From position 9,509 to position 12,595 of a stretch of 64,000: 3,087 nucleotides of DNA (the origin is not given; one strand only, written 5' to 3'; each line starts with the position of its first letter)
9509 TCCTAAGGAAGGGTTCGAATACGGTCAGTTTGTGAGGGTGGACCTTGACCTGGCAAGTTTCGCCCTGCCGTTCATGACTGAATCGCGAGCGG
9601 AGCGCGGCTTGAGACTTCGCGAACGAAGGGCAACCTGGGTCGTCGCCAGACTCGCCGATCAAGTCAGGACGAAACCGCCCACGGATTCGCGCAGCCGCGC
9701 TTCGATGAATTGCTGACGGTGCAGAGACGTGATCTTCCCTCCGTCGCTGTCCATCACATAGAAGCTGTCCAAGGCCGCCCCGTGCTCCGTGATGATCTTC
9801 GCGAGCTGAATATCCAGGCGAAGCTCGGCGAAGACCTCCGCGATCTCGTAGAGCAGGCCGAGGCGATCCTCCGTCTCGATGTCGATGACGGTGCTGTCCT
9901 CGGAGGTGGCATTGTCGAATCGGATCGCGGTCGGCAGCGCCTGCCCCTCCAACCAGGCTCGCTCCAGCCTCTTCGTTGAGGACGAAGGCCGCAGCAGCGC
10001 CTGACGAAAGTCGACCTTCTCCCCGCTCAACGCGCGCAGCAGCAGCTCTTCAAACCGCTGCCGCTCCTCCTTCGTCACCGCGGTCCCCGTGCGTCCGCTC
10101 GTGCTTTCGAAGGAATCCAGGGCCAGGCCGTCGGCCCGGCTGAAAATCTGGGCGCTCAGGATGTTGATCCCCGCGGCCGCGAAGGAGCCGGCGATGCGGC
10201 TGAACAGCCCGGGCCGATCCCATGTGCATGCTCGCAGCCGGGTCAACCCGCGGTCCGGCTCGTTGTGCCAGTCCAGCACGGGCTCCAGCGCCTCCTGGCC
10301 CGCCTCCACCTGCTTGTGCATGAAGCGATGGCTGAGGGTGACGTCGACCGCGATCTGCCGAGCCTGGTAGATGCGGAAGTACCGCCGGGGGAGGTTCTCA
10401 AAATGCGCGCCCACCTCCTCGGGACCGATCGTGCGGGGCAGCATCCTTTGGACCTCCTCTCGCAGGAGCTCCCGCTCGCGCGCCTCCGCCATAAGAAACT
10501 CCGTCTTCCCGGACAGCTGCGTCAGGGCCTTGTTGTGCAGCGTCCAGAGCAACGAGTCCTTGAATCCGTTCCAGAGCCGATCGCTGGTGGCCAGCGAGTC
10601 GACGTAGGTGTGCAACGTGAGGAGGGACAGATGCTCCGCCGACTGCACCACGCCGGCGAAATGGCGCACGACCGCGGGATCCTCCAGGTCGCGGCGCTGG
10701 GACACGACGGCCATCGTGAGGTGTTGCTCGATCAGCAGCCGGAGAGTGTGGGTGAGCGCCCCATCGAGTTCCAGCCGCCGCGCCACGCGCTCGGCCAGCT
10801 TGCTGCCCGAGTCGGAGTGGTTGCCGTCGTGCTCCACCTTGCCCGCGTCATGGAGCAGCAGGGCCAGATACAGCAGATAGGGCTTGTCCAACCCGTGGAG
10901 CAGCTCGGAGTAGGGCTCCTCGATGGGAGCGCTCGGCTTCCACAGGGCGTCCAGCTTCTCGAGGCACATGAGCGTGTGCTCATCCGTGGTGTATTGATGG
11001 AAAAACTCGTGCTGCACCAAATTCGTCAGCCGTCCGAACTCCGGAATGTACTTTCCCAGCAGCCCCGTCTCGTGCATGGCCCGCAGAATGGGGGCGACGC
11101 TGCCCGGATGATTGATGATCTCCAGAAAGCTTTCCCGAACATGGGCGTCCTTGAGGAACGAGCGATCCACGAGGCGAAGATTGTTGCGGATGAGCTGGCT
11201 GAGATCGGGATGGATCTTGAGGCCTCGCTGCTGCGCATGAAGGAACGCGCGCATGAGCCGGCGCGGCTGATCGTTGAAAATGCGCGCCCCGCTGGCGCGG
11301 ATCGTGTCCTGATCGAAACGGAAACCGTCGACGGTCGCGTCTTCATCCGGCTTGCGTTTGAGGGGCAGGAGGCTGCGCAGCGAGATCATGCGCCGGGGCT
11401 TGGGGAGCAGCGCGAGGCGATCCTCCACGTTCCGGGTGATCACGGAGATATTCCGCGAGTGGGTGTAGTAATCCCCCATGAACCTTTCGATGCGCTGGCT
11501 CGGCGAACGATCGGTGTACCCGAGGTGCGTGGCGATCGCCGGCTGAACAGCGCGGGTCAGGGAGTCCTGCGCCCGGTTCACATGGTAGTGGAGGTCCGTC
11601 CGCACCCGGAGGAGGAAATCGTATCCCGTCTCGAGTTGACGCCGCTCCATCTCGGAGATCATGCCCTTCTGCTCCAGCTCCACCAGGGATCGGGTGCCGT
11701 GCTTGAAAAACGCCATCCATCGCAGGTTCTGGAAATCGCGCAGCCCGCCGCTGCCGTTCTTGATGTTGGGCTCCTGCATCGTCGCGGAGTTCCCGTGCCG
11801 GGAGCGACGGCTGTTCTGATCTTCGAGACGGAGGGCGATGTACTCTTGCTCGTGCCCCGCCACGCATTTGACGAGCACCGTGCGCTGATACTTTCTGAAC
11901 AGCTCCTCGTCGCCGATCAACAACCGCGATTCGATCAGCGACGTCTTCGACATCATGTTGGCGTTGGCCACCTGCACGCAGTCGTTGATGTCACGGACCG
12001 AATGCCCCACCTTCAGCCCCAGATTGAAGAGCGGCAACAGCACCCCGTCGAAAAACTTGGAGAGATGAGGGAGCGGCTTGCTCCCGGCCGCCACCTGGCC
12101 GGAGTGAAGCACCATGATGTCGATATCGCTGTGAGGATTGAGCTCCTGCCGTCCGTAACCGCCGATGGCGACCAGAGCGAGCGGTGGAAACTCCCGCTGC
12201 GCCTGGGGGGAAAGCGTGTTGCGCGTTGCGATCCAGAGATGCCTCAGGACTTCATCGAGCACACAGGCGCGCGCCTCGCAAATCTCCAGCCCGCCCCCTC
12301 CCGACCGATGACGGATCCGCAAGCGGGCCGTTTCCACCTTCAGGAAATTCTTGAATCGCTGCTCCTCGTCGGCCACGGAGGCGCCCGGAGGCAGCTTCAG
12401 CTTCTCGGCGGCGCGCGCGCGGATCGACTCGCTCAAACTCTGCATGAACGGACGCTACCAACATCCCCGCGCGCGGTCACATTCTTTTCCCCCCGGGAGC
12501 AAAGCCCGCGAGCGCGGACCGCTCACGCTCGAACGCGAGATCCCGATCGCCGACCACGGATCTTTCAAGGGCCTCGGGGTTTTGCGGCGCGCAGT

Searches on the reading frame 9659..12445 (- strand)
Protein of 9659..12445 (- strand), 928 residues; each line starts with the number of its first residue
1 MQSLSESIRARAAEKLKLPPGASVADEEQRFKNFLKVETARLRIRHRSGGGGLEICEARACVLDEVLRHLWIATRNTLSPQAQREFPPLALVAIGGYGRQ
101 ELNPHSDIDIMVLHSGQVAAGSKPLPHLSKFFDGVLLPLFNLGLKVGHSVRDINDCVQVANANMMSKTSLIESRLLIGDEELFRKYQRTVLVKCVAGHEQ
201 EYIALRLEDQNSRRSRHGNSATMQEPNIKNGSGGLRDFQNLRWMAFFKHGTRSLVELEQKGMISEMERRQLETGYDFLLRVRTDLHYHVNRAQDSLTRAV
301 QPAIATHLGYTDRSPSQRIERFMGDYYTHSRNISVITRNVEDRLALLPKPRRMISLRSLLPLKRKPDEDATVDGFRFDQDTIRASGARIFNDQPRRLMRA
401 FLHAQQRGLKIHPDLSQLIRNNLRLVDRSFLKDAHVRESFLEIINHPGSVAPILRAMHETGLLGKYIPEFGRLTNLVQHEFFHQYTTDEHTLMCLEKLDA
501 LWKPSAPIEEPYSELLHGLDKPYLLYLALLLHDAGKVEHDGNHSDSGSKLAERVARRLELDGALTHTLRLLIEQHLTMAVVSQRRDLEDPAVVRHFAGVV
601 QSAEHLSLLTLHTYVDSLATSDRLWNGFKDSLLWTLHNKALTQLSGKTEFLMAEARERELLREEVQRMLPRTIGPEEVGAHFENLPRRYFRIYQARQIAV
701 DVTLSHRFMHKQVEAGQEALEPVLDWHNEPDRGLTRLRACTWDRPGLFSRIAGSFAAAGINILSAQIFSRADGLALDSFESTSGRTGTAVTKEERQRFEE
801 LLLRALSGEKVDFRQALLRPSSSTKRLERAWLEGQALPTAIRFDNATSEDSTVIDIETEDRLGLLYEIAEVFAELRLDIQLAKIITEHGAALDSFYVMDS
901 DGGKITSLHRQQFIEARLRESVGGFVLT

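Call 28: search_protein_families(library=pfam, proteins=[window:9659-12445:-], max_evalue=0.001)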
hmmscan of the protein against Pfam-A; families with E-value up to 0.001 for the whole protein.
window:9659-12445:- (928 aa): 8 families
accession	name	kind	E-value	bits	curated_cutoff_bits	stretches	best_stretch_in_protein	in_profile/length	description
PF08335.16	GlnD_UR_UTase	-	2.3e-34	118.9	21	1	204-339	4-139/141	GlnD PII-uridylyltransferase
PF01842.31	ACT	-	9.1e-12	45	27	1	743-779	9-46/66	ACT domain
PF24931.1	ACT_ACR9_3rd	-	8.6e-09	35.8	27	1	841-922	2-84/98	ACR9-like, ACT-like domain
PF22754.3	bHLH-TF_ACT-like_plant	-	2.5e-07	31.2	27.6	0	849-896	8-54/75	Plant bHLH transcription factor, ACT-like domain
PF13291.12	ACT_4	-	1.3e-06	29.4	27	0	735-775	7-48/80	ACT domain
PF03710.21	GlnE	-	0.00028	20.8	24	1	62-118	100-159/252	Glutamate-ammonia ligase adenylyltransferase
PF22629.2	ACT_AHAS_ss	-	0.00052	20.6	27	0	743-771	7-35/67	AHAS small subunit-like ACT domain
PF01966.28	HD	-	0.00088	20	22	0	519-582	21-92/116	HD domain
